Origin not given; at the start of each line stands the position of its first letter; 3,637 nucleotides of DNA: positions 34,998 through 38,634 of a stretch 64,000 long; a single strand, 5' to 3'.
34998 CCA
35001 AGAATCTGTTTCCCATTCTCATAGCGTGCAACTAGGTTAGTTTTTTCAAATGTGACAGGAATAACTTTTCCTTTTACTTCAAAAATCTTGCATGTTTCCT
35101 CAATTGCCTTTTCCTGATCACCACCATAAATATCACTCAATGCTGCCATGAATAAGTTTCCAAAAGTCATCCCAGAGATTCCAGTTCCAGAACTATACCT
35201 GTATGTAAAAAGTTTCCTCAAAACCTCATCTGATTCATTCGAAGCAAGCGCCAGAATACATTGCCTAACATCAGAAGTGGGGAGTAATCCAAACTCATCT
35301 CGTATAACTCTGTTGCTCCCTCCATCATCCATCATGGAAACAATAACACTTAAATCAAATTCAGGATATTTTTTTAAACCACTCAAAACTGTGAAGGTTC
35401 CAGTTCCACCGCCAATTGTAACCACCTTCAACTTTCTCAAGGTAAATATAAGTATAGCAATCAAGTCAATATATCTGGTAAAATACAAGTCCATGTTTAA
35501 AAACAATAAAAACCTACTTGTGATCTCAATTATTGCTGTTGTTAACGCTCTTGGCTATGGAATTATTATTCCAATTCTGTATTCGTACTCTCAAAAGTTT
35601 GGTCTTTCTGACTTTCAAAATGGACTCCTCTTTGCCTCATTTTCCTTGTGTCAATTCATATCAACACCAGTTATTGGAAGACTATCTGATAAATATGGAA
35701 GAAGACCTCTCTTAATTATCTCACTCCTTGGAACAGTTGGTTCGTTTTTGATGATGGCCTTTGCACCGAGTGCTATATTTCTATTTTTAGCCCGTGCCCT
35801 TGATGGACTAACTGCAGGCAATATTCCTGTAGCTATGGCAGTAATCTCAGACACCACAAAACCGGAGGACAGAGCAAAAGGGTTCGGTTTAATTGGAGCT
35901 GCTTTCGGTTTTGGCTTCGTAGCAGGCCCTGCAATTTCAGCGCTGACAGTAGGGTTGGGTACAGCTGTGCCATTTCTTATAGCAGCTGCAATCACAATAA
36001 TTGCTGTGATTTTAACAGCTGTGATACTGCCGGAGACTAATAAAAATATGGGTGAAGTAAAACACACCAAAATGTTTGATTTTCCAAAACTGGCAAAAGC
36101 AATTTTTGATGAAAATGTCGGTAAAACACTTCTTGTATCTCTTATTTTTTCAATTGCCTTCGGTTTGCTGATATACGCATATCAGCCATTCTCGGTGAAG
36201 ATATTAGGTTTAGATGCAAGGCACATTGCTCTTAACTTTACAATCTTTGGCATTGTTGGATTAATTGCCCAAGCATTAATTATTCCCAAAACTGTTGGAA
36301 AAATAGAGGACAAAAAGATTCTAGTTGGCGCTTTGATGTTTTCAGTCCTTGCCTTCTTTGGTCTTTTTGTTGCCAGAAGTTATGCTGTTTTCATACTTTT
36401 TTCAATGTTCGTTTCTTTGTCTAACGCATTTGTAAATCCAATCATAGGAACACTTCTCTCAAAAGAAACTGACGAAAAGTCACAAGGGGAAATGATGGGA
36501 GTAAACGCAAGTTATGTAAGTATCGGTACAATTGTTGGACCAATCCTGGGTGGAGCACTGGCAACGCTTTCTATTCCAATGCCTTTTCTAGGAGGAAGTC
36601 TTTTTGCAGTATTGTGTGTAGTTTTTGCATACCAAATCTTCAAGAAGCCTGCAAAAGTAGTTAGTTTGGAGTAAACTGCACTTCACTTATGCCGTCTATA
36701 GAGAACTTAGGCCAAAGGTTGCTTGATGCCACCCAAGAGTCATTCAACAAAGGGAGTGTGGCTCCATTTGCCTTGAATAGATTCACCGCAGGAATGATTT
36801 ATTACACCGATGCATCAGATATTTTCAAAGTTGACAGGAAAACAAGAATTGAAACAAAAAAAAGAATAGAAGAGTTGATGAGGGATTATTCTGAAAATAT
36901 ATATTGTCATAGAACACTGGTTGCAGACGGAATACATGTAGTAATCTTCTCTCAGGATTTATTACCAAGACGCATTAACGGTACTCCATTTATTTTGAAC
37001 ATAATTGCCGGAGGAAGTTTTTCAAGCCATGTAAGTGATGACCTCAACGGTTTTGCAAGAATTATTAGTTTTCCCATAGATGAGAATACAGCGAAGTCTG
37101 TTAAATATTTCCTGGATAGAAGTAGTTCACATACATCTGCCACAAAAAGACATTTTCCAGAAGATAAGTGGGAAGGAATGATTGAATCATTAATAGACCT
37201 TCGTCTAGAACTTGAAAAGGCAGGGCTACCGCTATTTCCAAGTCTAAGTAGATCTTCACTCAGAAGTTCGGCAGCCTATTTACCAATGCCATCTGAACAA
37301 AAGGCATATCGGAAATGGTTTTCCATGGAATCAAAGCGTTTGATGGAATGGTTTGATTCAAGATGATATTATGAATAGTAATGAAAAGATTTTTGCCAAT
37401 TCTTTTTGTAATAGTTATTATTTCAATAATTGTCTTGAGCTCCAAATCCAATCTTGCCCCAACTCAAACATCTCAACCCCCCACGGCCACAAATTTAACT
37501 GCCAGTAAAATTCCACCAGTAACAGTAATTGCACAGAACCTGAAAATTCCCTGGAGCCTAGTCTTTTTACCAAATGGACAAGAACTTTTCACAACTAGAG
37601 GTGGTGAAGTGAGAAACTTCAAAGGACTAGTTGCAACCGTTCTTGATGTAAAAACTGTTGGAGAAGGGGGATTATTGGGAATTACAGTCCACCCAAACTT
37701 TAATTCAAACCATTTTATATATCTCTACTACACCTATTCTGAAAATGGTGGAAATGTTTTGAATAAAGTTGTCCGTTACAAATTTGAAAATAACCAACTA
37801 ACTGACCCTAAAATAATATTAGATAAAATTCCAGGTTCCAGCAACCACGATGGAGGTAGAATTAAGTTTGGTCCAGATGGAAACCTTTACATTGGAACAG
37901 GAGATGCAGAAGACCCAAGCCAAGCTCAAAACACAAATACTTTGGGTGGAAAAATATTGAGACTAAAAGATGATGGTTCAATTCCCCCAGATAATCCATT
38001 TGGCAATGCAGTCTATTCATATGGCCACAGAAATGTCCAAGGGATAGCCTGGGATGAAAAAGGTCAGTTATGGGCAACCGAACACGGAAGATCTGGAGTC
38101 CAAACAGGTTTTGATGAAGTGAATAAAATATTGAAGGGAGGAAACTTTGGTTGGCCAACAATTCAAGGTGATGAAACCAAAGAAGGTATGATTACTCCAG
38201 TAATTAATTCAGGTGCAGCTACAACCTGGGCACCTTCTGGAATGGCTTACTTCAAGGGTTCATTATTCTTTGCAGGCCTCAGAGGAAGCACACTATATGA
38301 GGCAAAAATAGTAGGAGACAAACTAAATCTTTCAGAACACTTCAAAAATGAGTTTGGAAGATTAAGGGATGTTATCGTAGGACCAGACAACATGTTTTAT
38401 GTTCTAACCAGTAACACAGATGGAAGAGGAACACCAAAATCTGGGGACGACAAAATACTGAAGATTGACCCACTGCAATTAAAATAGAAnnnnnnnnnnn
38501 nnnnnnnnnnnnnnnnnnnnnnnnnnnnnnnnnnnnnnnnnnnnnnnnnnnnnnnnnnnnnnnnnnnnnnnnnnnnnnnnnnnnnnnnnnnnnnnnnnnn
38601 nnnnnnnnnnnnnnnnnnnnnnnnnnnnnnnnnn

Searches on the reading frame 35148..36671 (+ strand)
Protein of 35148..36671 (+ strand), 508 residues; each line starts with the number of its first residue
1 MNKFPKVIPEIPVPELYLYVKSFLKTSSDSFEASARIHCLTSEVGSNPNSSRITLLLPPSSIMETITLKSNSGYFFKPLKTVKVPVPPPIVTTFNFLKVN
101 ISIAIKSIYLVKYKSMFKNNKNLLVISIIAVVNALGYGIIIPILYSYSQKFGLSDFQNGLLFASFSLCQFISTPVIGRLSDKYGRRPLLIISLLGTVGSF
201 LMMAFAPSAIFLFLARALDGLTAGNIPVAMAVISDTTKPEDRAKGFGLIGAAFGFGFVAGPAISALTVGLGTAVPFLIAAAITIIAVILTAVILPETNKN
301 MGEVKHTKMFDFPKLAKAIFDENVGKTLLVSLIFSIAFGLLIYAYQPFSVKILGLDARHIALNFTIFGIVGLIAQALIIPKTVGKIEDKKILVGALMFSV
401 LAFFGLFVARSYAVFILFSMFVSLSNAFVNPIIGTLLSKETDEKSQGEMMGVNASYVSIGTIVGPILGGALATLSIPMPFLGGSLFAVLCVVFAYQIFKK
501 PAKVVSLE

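Call 116: search_protein_families(library=pfam, proteins=[window:35148-36671:+], max_evalue=0.001)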
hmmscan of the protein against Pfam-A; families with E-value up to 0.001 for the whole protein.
window:35148-36671:+ (508 aa): 4 families
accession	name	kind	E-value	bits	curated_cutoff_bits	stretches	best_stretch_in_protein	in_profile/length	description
PF07690.21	MFS_1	-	1.9e-61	208.4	33.4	2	127-408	2-287/347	Major Facilitator Superfamily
PF12832.13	MFS_1_like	-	4.3e-15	56.1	25.2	2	138-471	16-361/373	MFS_1 like family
PF00083.30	Sugar_tr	-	1.4e-08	34.5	22.3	1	146-297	36-194/452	Sugar (and other) transporter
PF13347.12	MFS_2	-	1.9e-06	27.2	27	1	117-270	220-379/427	MFS/sugar transport protein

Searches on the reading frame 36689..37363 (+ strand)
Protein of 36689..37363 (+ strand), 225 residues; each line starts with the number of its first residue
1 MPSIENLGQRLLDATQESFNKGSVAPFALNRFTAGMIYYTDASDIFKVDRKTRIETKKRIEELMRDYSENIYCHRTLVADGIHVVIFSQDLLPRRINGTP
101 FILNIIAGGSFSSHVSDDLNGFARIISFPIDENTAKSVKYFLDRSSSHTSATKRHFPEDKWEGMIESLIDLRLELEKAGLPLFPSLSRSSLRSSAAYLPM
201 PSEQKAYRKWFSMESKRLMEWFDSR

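Call 3: search_protein_families(library=pfam, proteins=[window:36689-37363:+], max_evalue=1)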
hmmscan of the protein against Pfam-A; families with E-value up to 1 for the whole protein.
window:36689-37363:+ (225 aa): 0 families

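Call 4: search_protein_families(library=ncbifam, proteins=[window:36689-37363:+], max_evalue=1)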
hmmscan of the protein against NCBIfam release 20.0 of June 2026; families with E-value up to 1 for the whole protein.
window:36689-37363:+ (225 aa): 0 families

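Call 12: search_protein_families(library=phrogs, proteins=[window:36689-37363:+], max_evalue=0.1)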
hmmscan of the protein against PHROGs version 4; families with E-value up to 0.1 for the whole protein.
window:36689-37363:+ (225 aa): 1 family
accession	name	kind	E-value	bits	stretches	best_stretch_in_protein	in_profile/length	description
phrog_17912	-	unknown function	0.033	15.6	0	96-148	51-105/124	-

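Call 13: search_protein_families(library=padloc, proteins=[window:36689-37363:+], max_evalue=0.1)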
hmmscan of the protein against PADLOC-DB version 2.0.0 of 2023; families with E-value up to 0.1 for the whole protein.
window:36689-37363:+ (225 aa): 0 families

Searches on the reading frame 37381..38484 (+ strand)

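Call 116: search_protein_families(library=pfam, proteins=[window:37381-38484:+], max_evalue=0.001)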
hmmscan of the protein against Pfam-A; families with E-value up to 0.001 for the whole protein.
window:37381-38484:+ (368 aa): 1 family
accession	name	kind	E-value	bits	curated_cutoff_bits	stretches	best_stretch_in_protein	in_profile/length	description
PF07995.17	GSDH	-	5.4e-81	272.9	25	1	54-349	1-329/332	Glucose / Sorbosone dehydrogenase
